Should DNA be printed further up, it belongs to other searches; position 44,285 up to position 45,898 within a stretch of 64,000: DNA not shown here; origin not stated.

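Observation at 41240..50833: Alternating AsnB-like amidotransferases and an uncharacterised ~430-aa CgeB-like unit, three copies of each in the locus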

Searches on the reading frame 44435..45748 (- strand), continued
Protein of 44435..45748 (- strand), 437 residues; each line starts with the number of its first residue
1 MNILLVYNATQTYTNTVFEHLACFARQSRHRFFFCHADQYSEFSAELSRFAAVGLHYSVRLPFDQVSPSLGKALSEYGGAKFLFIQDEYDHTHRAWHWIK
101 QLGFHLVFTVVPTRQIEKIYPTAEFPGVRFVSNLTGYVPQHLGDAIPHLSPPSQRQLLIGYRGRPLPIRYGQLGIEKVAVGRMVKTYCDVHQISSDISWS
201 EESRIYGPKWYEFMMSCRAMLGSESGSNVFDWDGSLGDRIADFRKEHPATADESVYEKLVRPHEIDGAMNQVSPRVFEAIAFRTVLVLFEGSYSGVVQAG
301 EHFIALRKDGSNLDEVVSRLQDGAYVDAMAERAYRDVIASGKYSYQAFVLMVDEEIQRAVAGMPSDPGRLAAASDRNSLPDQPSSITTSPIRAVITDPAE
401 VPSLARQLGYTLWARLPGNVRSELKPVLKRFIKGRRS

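Call 44: find_homologous_proteins(query=L053:8822-11392:+, max_evalue=1e-10)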
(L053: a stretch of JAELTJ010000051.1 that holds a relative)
Query L053:8822-11392:+ (856 aa): 625 proteins with E <= 1e-10 among 8000 candidates; the best 120 are listed.
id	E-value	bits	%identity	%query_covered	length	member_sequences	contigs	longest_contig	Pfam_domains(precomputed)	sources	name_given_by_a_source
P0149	0.0e+0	2000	100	100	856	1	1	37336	PF13524.13,PF13692.13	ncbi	-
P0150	0.0e+0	1724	87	100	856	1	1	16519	PF00534.27,PF13524.13,PF13692.13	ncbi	ncbi:putative teichuronic acid biosynthesis glycosyltransferase TuaH [compost metagenome]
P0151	0.0e+0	1708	85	100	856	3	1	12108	PF13524.13,PF13692.13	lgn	-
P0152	0.0e+0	1416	73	98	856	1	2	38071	PF00534.27,PF13524.13,PF13692.13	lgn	-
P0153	8.8e-296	1002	57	93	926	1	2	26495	PF13692.13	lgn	-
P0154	3.3e-290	983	54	98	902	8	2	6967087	PF13524.13,PF13692.13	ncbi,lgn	ncbi:glycosyltransferase [Aquipseudomonas alcaligenes]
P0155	8.5e-289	979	48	89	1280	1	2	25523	PF13524.13,PF13692.13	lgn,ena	-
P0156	8.3e-284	962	52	97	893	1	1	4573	PF00534.27,PF13524.13,PF13692.13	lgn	-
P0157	3.7e-283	960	52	98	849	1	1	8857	PF13524.13,PF13692.13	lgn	-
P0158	8.4e-279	946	51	97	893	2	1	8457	PF00534.27,PF13524.13,PF13692.13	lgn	-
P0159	9.1e-278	942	52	98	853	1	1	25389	PF13524.13,PF13692.13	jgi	jgi:glycosyltransferase involved in cell wall biosynthesis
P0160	2.2e-277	941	53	97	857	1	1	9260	PF13524.13,PF13692.13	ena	-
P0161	4.2e-275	933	52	97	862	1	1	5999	PF13524.13,PF13692.13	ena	-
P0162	1.2e-273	929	52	98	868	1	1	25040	PF13524.13,PF13692.13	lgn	-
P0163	9.0e-273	926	51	97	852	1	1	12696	PF13524.13,PF13692.13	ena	-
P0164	1.1e-272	925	51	93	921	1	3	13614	PF13524.13,PF13692.13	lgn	-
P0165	1.3e-272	925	53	91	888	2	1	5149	PF13524.13,PF13692.13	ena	-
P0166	5.5e-271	920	50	97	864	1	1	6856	PF13524.13,PF13692.13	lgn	-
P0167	5.7e-271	920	51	97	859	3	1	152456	PF13524.13,PF13692.13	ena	-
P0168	1.7e-270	918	52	97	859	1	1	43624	PF13524.13,PF13692.13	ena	-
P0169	2.0e-270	918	51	97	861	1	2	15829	PF13524.13,PF13692.13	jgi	jgi:hypothetical protein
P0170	4.3e-270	917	50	97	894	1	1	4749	PF13524.13,PF13692.13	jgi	-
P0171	1.4e-269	915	51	97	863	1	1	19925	PF13524.13,PF13692.13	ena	-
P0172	2.9e-268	911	54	92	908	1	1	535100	PF13524.13,PF13692.13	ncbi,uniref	ncbi:glycosyltransferase [Ramlibacter sp. AN1133]|uniref:glycosyltransferase n=1 Tax=Ramlibacter sp.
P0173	4.3e-268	910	52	97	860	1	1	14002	PF13524.13,PF13692.13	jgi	jgi:glycosyltransferase involved in cell wall biosynthesis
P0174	2.5e-264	898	50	97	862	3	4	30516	PF00534.27,PF13524.13,PF13692.13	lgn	-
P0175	2.0e-263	895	49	98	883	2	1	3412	PF13524.13,PF13692.13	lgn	-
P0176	4.9e-263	893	53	92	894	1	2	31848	PF13524.13,PF13692.13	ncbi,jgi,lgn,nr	ncbi:MAG TPA: glycosyltransferase [Ramlibacter sp.]|jgi:hypothetical protein|nr:glycosyltransferase 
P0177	9.9e-263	892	56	85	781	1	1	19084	PF13524.13,PF13692.13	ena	-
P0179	5.8e-260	883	50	98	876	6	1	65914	PF13524.13,PF13692.13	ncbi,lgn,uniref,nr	ncbi:glycosyltransferase, group 1 family protein [Bordetella bronchiseptica 99-R-0433]|uniref:glycos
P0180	7.5e-260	883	49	98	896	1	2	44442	PF00534.27,PF13524.13,PF13692.13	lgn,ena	-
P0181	3.6e-259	881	53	88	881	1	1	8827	PF13524.13,PF13692.13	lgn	-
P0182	8.8e-259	879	49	97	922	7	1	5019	PF13524.13,PF13692.13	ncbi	-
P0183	1.2e-258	879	50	97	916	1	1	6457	PF13524.13,PF13692.13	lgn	-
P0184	2.9e-258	878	52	89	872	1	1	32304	PF00534.27,PF13524.13,PF13692.13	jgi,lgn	-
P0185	3.9e-258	877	47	98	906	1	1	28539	PF13524.13,PF13692.13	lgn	-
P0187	6.0e-256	870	52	89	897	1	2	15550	PF00534.27,PF13524.13,PF13692.13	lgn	-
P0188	1.3e-255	869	51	93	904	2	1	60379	PF13524.13,PF13692.13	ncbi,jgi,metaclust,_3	metaclust:\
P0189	1.8e-255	868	53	87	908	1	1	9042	PF13524.13,PF13439.13,PF13692.13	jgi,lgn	-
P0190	8.1e-255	866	52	90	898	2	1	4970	PF13524.13,PF13692.13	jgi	-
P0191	1.4e-254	865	50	97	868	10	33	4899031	PF00534.27,PF13524.13,PF13692.13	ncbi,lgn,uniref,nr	ncbi:glycosyltransferase family protein [Bordetella hinzii]|uniref:glycosyltransferase family protei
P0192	1.5e-254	865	50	93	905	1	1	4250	PF13524.13,PF13692.13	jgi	jgi:hypothetical protein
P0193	2.7e-254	865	49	97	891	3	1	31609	PF13524.13,PF13692.13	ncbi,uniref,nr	ncbi:glycosyltransferase [Rhizobium sp. AQ_MP]|uniref:glycosyltransferase family protein n=1 Tax=Rhi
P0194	4.4e-254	864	49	98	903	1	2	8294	PF13524.13,PF13692.13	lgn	-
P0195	4.5e-254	864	51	89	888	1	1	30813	PF13524.13,PF13692.13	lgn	-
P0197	6.0e-254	863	50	97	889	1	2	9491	PF00534.27,PF13524.13,PF13692.13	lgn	-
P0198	7.3e-254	863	50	98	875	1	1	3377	PF13524.13,PF13692.13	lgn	-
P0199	1.7e-253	862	52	89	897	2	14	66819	PF00534.27,PF13524.13,PF13692.13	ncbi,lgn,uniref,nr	ncbi:glycosyltransferase [Methyloversatilis sp.]|uniref:glycosyltransferase n=1 Tax=Methyloversatili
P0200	1.7e-253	862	52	89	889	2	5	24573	PF00534.27,PF13524.13,PF13692.13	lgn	-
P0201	2.0e-253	862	53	87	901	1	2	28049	PF00534.27,PF13524.13,PF13692.13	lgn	-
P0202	4.1e-253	861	49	98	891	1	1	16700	PF13524.13,PF13692.13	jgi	jgi:hypothetical protein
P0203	1.7e-252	859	50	93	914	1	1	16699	PF13524.13,PF13692.13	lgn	-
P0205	3.3e-252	858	52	89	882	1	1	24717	PF13524.13,PF13692.13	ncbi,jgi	jgi:glycosyltransferase involved in cell wall biosynthesis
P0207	5.0e-252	857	49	97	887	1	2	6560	PF00534.27,PF13524.13,PF13692.13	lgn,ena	-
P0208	8.9e-252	856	54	87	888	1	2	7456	PF13524.13,PF13692.13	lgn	-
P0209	2.7e-251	855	52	88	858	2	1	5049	PF13524.13,PF13692.13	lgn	-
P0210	2.9e-251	855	53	89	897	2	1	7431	PF13524.13,PF13692.13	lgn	-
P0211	4.0e-251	854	49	93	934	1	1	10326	PF13524.13,PF13692.13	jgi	jgi:glycosyltransferase involved in cell wall biosynthesis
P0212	4.2e-251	854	52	89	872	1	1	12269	PF00534.27,PF13524.13,PF13692.13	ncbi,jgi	jgi:hypothetical protein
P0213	5.9e-251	853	51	89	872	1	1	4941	PF13524.13,PF13692.13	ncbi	-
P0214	9.8e-251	853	52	87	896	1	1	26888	PF00534.27,PF13524.13,PF13692.13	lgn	-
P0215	1.3e-250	852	51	89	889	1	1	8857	PF00534.27,PF13524.13,PF13692.13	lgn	-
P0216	3.6e-250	851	52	89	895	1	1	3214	PF00534.27,PF13524.13,PF13692.13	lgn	-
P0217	4.0e-250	851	49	92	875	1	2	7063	PF00534.27,PF13524.13,PF13692.13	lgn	-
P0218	6.4e-250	850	48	98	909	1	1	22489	PF00534.27,PF13524.13,PF13692.13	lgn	-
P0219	7.4e-250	850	51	89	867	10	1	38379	PF13524.13,PF13692.13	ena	-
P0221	9.5e-250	849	50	89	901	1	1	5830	PF00534.27,PF13524.13,PF13692.13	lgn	-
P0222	1.1e-249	849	53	87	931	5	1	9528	PF13524.13,PF13692.13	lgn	-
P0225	2.2e-249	848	51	89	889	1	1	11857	PF00534.27,PF13524.13,PF13692.13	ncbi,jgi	jgi:hypothetical protein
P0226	5.7e-249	847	51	90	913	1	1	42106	PF13524.13,PF13692.13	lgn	-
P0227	1.4e-248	846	50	94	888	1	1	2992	PF13524.13,PF13692.13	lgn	-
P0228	1.6e-248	845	53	87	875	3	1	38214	PF13524.13,PF13692.13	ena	-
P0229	2.1e-248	845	51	89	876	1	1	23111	PF13524.13,PF13692.13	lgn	-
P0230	2.3e-248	845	53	87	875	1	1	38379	PF13524.13,PF13692.13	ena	-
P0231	2.4e-248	845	51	87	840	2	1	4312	PF13524.13,PF13692.13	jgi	-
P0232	2.6e-248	845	52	87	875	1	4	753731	PF13524.13,PF13692.13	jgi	jgi:hypothetical protein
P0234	5.2e-248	844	53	87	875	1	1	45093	PF13524.13,PF13692.13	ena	-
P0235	5.8e-248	844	52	89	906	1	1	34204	PF13524.13,PF13692.13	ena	-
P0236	1.6e-247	842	52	89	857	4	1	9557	PF13524.13,PF13692.13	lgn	-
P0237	1.7e-247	842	49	97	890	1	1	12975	PF13524.13,PF13692.13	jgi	jgi:glycosyltransferase involved in cell wall biosynthesis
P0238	3.8e-247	841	52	86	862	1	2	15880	PF13524.13,PF13692.13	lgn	-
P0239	6.1e-247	840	48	98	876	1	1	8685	PF13524.13,PF13692.13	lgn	-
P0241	9.8e-247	840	51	92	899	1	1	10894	PF13524.13,PF13692.13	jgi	jgi:glycosyltransferase involved in cell wall biosynthesis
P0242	1.1e-246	839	48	97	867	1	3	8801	PF00534.27,PF13524.13,PF13692.13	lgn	-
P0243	2.3e-246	838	52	89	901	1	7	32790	PF13524.13,PF13692.13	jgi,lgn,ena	-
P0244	3.3e-246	838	50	94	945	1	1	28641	PF13524.13,PF13692.13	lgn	-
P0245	3.8e-246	838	49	98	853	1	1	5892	PF13524.13,PF13439.13,PF13692.13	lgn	-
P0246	5.2e-246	837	50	96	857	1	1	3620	PF13524.13,PF13692.13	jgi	jgi:glycosyltransferase involved in cell wall biosynthesis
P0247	9.3e-246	836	52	87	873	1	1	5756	PF13524.13,PF13692.13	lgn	-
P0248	1.5e-245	836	48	98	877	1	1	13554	PF13524.13,PF13692.13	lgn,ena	-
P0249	1.2e-244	833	48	98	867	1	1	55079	PF00534.27,PF13524.13,PF13692.13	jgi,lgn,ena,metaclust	metaclust:\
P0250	1.5e-244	832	51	89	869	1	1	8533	PF00534.27,PF13524.13,PF13692.13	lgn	-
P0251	1.7e-244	832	52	91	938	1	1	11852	PF13524.13,PF13692.13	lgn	-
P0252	2.3e-244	832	49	97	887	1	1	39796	PF00534.27,PF13524.13,PF13692.13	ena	-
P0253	3.6e-244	831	50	86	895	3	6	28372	PF13524.13,PF13692.13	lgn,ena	-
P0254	6.2e-244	830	50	86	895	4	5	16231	PF13524.13,PF13692.13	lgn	-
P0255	1.0e-243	830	51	92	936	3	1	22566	PF13524.13,PF13692.13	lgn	-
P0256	1.1e-243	829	48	97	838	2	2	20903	PF13524.13,PF13692.13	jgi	jgi:hypothetical protein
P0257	1.2e-243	829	49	97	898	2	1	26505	PF13524.13,PF13692.13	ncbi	-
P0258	1.5e-243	829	51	89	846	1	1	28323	PF13524.13,PF13692.13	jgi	jgi:glycosyltransferase involved in cell wall biosynthesis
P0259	1.7e-243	829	49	97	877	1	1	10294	PF13524.13,PF13692.13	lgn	-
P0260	1.1e-242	826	48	88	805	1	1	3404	PF00534.27,PF13524.13,PF13692.13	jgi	jgi:glycosyltransferase involved in cell wall biosynthesis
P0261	5.9e-242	824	47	99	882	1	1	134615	PF13524.13,PF13692.13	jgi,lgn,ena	-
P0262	6.8e-242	824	50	94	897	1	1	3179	PF13524.13,PF13692.13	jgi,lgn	-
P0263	8.8e-242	823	50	89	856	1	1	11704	PF00534.27,PF13524.13,PF13692.13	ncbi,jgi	jgi:hypothetical protein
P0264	1.2e-241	823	48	98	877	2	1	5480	PF13524.13,PF13439.13,PF13692.13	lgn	-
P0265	2.7e-241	822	48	97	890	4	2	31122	PF00534.27,PF13524.13,PF13439.13,PF13692.13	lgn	-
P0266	3.0e-241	821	51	88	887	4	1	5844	PF13524.13,PF13692.13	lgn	-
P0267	9.1e-241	820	46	97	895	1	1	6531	PF13524.13,PF13692.13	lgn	-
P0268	9.1e-241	820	51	89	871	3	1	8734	PF13524.13,PF13692.13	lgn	-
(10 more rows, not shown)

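Call 45: find_encoding_contigs(protein=P0179, flank=10000, max_places=2)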
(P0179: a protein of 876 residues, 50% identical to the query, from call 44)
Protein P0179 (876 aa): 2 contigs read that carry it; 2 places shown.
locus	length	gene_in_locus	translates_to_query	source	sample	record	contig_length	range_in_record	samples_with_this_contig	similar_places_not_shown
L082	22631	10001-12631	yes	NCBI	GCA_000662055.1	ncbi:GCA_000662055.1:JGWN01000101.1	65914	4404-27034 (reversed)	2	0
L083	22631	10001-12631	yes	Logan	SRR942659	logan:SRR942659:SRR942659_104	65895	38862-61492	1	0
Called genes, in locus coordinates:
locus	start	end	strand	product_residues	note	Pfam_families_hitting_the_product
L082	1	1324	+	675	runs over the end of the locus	PF13522:GATase_6, PF13537:GATase_7, PF00733:Asn_synthase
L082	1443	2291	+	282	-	-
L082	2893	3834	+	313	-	PF01073:3Beta_HSD, PF01370:Epimerase, PF02719:Polysacc_synt_2, PF04321:RmlD_sub_bind, PF05368:NmrA, PF13460:NAD_binding_10, PF16363:GDP_Man_Dehyd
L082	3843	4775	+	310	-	PF01073:3Beta_HSD (weak), PF01370:Epimerase, PF02719:Polysacc_synt_2, PF04321:RmlD_sub_bind, PF07993:NAD_binding_4 (faint), PF13460:NAD_binding_10 (weak), PF16363:GDP_Man_Dehyd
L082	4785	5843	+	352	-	PF01370:Epimerase, PF02719:Polysacc_synt_2 (faint), PF01073:3Beta_HSD, PF16363:GDP_Man_Dehyd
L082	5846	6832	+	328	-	PF01073:3Beta_HSD, PF01370:Epimerase, PF02719:Polysacc_synt_2, PF04321:RmlD_sub_bind, PF05368:NmrA, PF16363:GDP_Man_Dehyd, PF13460:NAD_binding_10, PF07993:NAD_binding_4, +2 more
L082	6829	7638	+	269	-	PF01061:ABC2_membrane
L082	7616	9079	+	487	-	PF00005:ABC_tran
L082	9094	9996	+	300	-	PF13489:Methyltransf_23, PF07021:MetW (weak), PF13847:Methyltransf_31, PF08241:Methyltransf_11, PF08242:Methyltransf_12, PF13649:Methyltransf_25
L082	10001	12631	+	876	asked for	PF13524:Glyco_trans_1_2 (weak), PF13692:Glyco_trans_1_4 (weak)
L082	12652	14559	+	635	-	PF13522:GATase_6, PF13537:GATase_7, PF00733:Asn_synthase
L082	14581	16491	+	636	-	PF13522:GATase_6, PF13537:GATase_7, PF12481:DUF3700 (weak), PF00733:Asn_synthase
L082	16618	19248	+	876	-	PF13524:Glyco_trans_1_2 (faint), PF13579:Glyco_trans_4_4, PF00534:Glycos_transf_1 (weak), PF13692:Glyco_trans_1_4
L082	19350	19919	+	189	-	PF10604:Polyketide_cyc2 (weak), PF06240:COXG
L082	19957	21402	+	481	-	PF06609:TRI12, PF00083:Sugar_tr (weak), PF07690:MFS_1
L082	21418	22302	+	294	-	PF00892:EamA, PF03151:TPT (faint), PF00892:EamA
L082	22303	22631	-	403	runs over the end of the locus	PF13091:PLDc_2, PF00614:PLDc (weak), PF13091:PLDc_2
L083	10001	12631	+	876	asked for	PF13524:Glyco_trans_1_2 (weak), PF13692:Glyco_trans_1_4 (weak)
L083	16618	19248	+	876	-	PF13524:Glyco_trans_1_2 (faint), PF13579:Glyco_trans_4_4, PF00534:Glycos_transf_1 (weak), PF13692:Glyco_trans_1_4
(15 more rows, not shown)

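Call 46: find_encoding_contigs(protein=P0191, flank=10000, max_places=1)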
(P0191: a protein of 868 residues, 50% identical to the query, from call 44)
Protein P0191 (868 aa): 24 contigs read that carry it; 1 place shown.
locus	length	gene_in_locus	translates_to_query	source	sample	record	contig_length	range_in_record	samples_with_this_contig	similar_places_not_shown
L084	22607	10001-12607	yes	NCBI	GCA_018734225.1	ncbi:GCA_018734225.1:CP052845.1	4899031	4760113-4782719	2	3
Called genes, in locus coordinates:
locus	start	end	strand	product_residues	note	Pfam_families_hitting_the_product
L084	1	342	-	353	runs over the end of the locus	PF13439:Glyco_transf_4, PF13579:Glyco_trans_4_4 (weak)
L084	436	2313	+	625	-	PF13522:GATase_6, PF13537:GATase_7, PF00733:Asn_synthase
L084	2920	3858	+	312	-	PF01073:3Beta_HSD, PF01370:Epimerase, PF02719:Polysacc_synt_2, PF04321:RmlD_sub_bind, PF05368:NmrA, PF13460:NAD_binding_10, PF16363:GDP_Man_Dehyd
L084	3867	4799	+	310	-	PF01073:3Beta_HSD (weak), PF01370:Epimerase, PF02719:Polysacc_synt_2, PF04321:RmlD_sub_bind, PF07993:NAD_binding_4 (faint), PF16363:GDP_Man_Dehyd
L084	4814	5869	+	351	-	PF01073:3Beta_HSD, PF01370:Epimerase, PF02719:Polysacc_synt_2 (weak), PF16363:GDP_Man_Dehyd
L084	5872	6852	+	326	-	PF01073:3Beta_HSD, PF01370:Epimerase, PF02719:Polysacc_synt_2, PF04321:RmlD_sub_bind, PF05368:NmrA, PF16363:GDP_Man_Dehyd, PF13460:NAD_binding_10, PF07993:NAD_binding_4, +2 more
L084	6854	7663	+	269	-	PF01061:ABC2_membrane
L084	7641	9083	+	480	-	PF00005:ABC_tran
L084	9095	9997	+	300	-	PF01209:Ubie_methyltran (faint), PF13489:Methyltransf_23, PF13847:Methyltransf_31, PF08241:Methyltransf_11, PF08242:Methyltransf_12, PF13649:Methyltransf_25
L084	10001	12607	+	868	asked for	PF00534:Glycos_transf_1 (weak), PF13524:Glyco_trans_1_2, PF13692:Glyco_trans_1_4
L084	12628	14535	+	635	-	PF13522:GATase_6, PF13537:GATase_7, PF12481:DUF3700 (faint), PF00733:Asn_synthase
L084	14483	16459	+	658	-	PF13522:GATase_6, PF13537:GATase_7, PF12481:DUF3700 (weak), PF00733:Asn_synthase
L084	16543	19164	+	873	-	PF13524:Glyco_trans_1_2 (faint), PF13579:Glyco_trans_4_4 (weak), PF00534:Glycos_transf_1, PF13692:Glyco_trans_1_4, PF26337:Gtf3_C (faint)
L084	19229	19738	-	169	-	-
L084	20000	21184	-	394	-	PF00083:Sugar_tr (weak), PF07690:MFS_1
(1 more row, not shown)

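Call 50: search_protein_representatives(alignment_id=A2)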
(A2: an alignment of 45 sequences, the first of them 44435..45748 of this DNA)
Query: 45 sequences, 446 profile positions. Proteins with E-value up to 0.001 (for the whole library): 3795; up to 1e-10: 3302; up to 1e-30: 2274. The best 150 are listed.
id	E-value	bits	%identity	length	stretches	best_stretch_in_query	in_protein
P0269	6.7e-285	961.2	-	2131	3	2-366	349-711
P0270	3.3e-232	787.6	-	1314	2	1-361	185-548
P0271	1.7e-217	739.1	-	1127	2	2-359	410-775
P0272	3.2e-210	715.1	-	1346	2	2-442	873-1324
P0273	8.4e-205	697.2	-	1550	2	2-362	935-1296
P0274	2.9e-199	679.0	-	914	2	2-362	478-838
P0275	8.5e-193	657.7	-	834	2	1-370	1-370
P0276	9.2e-186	634.5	-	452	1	1-441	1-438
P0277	1.2e-183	627.5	-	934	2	3-370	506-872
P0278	3.1e-182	622.9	-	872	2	3-360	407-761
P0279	3.2e-181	619.5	-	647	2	1-405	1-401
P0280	1.2e-179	614.4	-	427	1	1-443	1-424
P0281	3.0e-179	613.0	-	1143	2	21-398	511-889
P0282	5.0e-177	605.7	-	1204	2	1-361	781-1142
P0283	1.2e-173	594.5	-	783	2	3-362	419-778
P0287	6.0e-161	552.7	-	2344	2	3-368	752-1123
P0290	1.5e-158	544.8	-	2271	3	2-391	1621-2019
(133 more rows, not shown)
